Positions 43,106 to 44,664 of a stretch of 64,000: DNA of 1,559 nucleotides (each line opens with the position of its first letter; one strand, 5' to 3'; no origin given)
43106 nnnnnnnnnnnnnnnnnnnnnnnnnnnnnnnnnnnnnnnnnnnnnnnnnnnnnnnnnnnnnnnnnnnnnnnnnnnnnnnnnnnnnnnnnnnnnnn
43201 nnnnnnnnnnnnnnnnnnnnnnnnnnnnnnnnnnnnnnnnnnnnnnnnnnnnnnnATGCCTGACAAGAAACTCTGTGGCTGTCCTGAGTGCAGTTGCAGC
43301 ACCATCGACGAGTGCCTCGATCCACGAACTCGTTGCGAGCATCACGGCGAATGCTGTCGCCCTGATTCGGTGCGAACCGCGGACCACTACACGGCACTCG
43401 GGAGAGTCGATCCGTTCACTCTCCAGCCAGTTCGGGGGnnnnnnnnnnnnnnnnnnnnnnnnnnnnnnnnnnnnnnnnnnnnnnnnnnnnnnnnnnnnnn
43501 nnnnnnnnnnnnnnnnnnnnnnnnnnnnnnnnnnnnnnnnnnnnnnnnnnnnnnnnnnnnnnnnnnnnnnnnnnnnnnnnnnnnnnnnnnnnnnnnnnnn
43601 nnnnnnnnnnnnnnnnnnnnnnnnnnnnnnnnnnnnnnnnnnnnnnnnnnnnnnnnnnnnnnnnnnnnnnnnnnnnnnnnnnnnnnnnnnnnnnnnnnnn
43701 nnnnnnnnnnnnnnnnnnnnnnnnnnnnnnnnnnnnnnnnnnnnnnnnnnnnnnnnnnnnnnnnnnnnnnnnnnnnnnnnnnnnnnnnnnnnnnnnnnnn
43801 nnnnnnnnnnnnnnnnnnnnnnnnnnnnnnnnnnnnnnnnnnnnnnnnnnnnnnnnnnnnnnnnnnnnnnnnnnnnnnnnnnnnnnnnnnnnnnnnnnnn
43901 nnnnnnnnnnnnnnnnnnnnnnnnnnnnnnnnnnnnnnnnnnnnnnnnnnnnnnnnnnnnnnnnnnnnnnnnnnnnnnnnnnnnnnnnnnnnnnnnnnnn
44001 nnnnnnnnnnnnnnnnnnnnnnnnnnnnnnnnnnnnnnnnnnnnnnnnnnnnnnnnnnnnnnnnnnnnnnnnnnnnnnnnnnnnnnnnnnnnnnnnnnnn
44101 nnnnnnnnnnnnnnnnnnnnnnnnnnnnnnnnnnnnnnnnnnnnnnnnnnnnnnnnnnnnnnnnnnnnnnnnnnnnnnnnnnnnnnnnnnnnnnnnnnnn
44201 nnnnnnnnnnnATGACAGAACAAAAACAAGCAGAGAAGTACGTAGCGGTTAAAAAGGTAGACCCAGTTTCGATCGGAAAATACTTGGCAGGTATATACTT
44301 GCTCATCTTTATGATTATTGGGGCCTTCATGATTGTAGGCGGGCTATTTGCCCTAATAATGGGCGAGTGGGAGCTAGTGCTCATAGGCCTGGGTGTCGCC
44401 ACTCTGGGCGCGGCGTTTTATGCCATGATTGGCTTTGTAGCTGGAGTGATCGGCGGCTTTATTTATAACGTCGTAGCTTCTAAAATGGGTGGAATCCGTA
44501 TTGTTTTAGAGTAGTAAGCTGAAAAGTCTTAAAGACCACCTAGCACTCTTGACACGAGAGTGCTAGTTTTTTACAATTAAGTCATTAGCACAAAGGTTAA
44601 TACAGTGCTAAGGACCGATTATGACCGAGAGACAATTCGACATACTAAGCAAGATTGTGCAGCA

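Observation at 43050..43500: GC-rich insert after lepA encoding a coupled pair of small ORFs, the second extremely Cys-rich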

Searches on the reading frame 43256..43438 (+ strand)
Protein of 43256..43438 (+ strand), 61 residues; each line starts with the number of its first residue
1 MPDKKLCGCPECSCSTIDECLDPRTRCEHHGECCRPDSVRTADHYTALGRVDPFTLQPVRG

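Call 7: search_protein_families(library=pfam, proteins=[window:43256-43438:+], max_evalue=1)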
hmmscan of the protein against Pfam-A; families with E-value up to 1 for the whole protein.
seq(61 aa): 1 family
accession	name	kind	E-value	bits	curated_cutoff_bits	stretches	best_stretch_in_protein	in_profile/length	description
PF17486.7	Cys_Knot_tox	-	0.02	15.5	27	1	19-44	18-43/70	Cystine knot toxins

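Call 8: search_protein_families(library=ncbifam, proteins=[window:43256-43438:+], max_evalue=1)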
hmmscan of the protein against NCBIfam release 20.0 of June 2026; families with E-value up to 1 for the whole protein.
seq(61 aa): 0 families

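Call 10: find_homologous_proteins(query=window:43256-43438:+, max_evalue=10)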
Query seq(61 aa) (61 aa): 3 proteins with E <= 10 among 3 candidates.
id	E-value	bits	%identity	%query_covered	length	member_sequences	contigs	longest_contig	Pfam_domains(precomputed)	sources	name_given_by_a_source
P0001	1.1e-29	119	85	98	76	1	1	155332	-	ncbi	-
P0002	3.5e-25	105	74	100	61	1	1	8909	-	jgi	jgi:hypothetical protein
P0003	5.8e-24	101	74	95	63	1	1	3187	-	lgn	-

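Call 13: find_encoding_contigs(protein=P0001, flank=6000, max_places=4)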
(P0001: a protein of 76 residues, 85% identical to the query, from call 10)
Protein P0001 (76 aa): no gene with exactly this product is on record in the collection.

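Call 14: find_encoding_contigs(protein=P0002, flank=6000, max_places=4)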
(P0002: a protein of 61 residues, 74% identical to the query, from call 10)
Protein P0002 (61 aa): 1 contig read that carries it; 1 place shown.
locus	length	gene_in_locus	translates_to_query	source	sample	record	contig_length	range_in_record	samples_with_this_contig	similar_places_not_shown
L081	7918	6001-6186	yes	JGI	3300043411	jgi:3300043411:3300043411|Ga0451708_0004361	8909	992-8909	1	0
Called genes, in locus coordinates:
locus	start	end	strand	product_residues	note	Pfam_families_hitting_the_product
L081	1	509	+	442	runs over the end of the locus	PF01171:ATP_bind_3, PF11734:TilS_C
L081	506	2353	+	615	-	PF06480:FtsH_ext, PF00004:AAA, PF17862:AAA_lid_3, PF01434:Peptidase_M41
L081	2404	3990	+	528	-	PF03023:MurJ, PF13440:Polysacc_synt_3, PF01554:MatE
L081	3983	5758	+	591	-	PF00009:GTP_EFTU, PF01926:MMR_HSR1 (weak), PF00679:EFG_C, PF06421:LepA_C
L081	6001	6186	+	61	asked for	-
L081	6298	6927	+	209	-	-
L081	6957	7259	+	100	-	-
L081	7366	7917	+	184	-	?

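Call 15: find_encoding_contigs(protein=P0003, flank=6000, max_places=4)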
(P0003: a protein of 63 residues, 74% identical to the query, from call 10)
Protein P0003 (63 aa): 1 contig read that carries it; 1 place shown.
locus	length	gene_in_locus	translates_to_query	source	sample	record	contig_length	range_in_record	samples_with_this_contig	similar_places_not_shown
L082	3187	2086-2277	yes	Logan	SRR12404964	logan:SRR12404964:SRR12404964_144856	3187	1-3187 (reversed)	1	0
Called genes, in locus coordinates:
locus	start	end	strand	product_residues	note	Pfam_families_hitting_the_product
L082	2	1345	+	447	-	?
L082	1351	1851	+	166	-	-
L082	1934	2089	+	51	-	-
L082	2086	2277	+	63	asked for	-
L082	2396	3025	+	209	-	-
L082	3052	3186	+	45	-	?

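Call 25: find_related_loci(query=A1, collection=metagenome_contigs, flank=6000)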
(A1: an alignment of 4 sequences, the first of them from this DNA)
Query A1 (61 aa) in metagenome_contigs; peptide patterns used: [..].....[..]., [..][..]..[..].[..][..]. (x = any residue, [..] = any of these).
116 stretches matched a pattern; 1 encode a relative of the query (tblastn E <= 1e-3); 1 distinct loci.
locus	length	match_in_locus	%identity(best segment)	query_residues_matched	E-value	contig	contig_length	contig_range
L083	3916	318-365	69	25-40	5e-6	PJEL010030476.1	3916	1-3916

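Call 26: find_related_loci(query=A1, collection=viral_contigs, flank=6000)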
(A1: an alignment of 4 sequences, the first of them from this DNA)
Query A1 (61 aa) in viral_contigs; peptide patterns used: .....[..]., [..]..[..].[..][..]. (x = any residue, [..] = any of these).
31 stretches matched a pattern, but none encodes a relative of the query by tblastn (E <= 1e-3).

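Call 28: search_protein_families(library=pfam, proteins=[L082:1351-1851:+, L081:5825-5983:+], max_evalue=1)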
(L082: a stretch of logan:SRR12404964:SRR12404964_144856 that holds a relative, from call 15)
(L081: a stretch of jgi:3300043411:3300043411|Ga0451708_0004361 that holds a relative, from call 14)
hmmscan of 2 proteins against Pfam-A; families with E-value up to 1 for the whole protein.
L082:1351-1851:+ (166 aa): 0 families

L081:5825-5983:+ (52 aa): 0 families

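Call 30: search_solved_structures(query=A1, max_evalue=10, show_alignments=3)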
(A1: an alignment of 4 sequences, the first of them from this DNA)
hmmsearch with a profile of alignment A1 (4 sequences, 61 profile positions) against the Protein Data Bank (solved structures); distinct sequences matched with E-value up to 10: 0.

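Call 34: search_protein_representatives(alignment_id=A1)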
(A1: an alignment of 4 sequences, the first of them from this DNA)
Query: 4 sequences, 61 profile positions. Proteins with E-value up to 0.001 (for the whole library): 4; up to 1e-10: 1; up to 1e-30: 1. The best 4 are listed.
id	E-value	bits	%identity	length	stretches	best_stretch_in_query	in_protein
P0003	2.8e-35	136.3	-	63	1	2-61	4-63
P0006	2.9e-07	46.6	-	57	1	4-59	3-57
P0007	6.2e-05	39.1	-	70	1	7-36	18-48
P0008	3.3e-04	36.8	-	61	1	4-40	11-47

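Call 36: find_encoding_contigs(protein=P0006, flank=6000, max_places=4)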
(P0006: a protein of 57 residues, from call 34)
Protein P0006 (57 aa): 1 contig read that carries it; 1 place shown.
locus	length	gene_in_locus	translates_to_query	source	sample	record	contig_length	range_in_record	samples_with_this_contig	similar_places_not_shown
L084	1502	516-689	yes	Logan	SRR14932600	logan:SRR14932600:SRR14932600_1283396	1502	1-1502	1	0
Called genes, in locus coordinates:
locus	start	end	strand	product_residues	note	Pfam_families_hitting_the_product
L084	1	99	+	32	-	?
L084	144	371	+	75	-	-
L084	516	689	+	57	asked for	-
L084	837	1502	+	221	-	?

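Call 37: find_encoding_contigs(protein=P0007, flank=6000, max_places=4)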
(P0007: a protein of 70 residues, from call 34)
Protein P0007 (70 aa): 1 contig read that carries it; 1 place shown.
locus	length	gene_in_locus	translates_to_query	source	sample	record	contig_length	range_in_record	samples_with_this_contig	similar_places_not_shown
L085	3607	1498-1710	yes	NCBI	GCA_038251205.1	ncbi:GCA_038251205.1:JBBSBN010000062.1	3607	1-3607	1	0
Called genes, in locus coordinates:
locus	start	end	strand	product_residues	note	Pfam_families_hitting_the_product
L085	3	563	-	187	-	?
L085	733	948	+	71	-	-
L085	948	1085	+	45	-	-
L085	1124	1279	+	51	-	-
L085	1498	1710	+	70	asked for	-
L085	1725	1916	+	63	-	-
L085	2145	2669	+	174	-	PF00466:Ribosomal_L10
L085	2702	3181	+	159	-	PF16320:Ribosomal_L12_N, PF00542:Ribosomal_L12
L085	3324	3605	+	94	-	?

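Call 38: find_encoding_contigs(protein=P0008, flank=6000, max_places=4)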
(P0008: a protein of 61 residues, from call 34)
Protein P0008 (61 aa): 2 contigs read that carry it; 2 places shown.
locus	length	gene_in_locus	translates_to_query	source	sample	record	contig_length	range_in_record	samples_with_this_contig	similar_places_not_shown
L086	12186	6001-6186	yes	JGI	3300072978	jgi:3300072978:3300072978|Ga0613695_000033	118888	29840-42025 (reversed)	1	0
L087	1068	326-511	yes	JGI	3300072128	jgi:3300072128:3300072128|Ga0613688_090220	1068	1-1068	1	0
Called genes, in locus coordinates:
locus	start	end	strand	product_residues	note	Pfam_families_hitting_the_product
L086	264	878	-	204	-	PF01928:CYTH (weak)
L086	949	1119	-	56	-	-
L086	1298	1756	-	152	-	-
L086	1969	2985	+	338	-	PF21338:Top1B_N_bact, PF01028:Topoisom_I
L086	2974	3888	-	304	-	PF01699:Na_Ca_ex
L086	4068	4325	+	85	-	-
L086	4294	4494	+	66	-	-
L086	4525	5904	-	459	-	-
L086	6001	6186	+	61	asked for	-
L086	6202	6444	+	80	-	-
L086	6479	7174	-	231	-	PF05257:CHAP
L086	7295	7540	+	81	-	PF09656:PGPGW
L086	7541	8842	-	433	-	PF00232:Glyco_hydro_1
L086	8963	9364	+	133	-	PF01894:YjbQ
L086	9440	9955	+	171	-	-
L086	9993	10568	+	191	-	-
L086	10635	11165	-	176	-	-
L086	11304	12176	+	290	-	-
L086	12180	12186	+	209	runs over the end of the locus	-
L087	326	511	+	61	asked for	-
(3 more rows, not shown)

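Call 47: predict_structure(alignment_id=A3)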
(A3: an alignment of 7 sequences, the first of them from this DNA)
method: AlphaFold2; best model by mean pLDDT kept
length: 61 residues; sequences in the alignment: 7
mean_pLDDT: 64.5   pTM: 0.39
mean pLDDT of the five models: 64.5, 61.1, 59.0, 56.7, 55.1
residues with pLDDT >= 90: 0; 70-90: 29; 50-70: 23; < 50: 9
segments of 3 or more residues with pLDDT < 50: 43-46
pLDDT, mean of each block of 10 residues (from residue 1): 65 80 75 65 49 53 51
secondary structure, 60 per line:
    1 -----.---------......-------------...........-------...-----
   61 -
elements in order: H17-21 H35-45

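Call 50: fold_search(model_id=the predicted structure, library=pdb)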
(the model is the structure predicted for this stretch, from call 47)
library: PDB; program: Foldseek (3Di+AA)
matches with E <= 10: 0; with E <= 0.001: 0
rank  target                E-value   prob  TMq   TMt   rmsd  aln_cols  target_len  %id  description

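Call 51: search_protein_families(library=pfam, alignment_id=A3, max_evalue=1)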
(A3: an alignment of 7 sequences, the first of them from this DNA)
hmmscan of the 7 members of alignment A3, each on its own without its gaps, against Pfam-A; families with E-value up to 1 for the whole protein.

A. member 1, seq(61 aa): 1 family
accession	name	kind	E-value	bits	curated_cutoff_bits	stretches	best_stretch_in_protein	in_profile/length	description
PF17486.7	Cys_Knot_tox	-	0.02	15.5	27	1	19-44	18-43/70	Cystine knot toxins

B. families by the number of members that match (of 7 scanned): 1 family
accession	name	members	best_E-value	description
PF17486.7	Cys_Knot_tox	1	0.02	Cystine knot toxins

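Call 53: search_protein_families(library=phrogs, proteins=[window:43256-43438:+, L082:1351-1851:+, P0006, P0007, P0008, L086:6202-6444:+], max_evalue=0.1)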
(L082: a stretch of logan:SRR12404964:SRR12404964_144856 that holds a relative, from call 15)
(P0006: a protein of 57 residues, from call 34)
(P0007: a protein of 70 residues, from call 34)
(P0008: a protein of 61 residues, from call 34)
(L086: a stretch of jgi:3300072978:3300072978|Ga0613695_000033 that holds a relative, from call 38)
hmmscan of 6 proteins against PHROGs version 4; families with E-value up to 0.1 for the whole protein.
seq(61 aa): 0 families

L082:1351-1851:+ (166 aa): 0 families

P0006 (57 aa): 0 families

P0007 (70 aa): 0 families

P0008 (61 aa): 0 families

L086:6202-6444:+ (80 aa): 0 families

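Call 54: search_protein_families(library=padloc, proteins=[window:43256-43438:+, L082:1351-1851:+, P0006, P0007, P0008, L086:6202-6444:+], max_evalue=0.1)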
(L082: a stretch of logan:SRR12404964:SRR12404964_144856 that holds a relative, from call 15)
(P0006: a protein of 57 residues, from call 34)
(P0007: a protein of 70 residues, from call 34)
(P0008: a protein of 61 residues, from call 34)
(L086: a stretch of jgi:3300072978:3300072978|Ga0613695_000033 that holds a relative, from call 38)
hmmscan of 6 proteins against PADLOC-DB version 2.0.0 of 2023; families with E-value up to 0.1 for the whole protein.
seq(61 aa): 0 families

L082:1351-1851:+ (166 aa): 0 families

P0006 (57 aa): 0 families

P0007 (70 aa): 0 families

P0008 (61 aa): 0 families

L086:6202-6444:+ (80 aa): 0 families

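Call 55: find_homologous_proteins(query=A3, max_evalue=1)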
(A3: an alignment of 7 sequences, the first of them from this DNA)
Query A3 (7 sequences) (61 aa, profile of the alignment): 6 proteins with E <= 1 among 182 candidates.
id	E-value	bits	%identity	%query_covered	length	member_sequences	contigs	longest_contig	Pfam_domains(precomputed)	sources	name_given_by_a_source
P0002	2.0e-26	110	74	100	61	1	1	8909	-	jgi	jgi:hypothetical protein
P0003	2.9e-26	109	74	95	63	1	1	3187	-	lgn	-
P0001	4.9e-26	108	85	98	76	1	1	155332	-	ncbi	-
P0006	6.0e-21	92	39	92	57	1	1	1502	-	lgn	-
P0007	2.2e-18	84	57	48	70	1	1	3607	-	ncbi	-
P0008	1.0e-15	75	52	51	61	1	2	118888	-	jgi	jgi:hypothetical protein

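Call 61: search_dna_similar(query=window:43256-43438:+, collection=phages, mode=protein, max_evalue=1)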
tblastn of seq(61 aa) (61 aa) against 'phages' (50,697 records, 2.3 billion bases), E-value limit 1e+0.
No match.

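Call 62: search_dna_similar(query=window:43256-43438:+, collection=plasmids, mode=protein, max_evalue=1)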
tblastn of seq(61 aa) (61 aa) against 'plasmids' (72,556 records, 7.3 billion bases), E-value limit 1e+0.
No match.

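Call 66: list_cluster_members(proteins=[P0001, P0004, P0007, window:43256-43438:+])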
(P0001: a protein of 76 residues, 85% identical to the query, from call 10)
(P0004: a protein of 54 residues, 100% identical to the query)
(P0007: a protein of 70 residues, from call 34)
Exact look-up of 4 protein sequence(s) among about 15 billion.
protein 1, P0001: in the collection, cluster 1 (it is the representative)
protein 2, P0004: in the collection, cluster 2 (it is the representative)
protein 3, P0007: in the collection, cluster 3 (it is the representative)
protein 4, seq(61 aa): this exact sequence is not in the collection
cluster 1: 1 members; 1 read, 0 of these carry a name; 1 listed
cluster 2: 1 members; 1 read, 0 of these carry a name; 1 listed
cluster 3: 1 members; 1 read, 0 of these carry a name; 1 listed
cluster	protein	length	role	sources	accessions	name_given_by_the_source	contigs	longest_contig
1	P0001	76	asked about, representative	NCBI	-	-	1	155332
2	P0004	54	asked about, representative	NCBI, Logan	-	-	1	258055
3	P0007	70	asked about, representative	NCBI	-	-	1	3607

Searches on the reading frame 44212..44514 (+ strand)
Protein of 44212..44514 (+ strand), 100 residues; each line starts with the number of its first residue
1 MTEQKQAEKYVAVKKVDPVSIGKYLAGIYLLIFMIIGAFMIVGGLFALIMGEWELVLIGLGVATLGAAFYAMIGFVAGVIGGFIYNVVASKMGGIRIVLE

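Call 7: search_protein_families(library=pfam, proteins=[window:44212-44514:+], max_evalue=1)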
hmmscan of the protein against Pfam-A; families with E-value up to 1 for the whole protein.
window:44212-44514:+ (100 aa): 1 family
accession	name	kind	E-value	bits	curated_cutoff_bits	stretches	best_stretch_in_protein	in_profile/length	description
PF12089.13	DUF3566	-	0.0041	17.9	22.2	1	60-99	77-116/118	Transmembrane domain of unknown function (DUF3566)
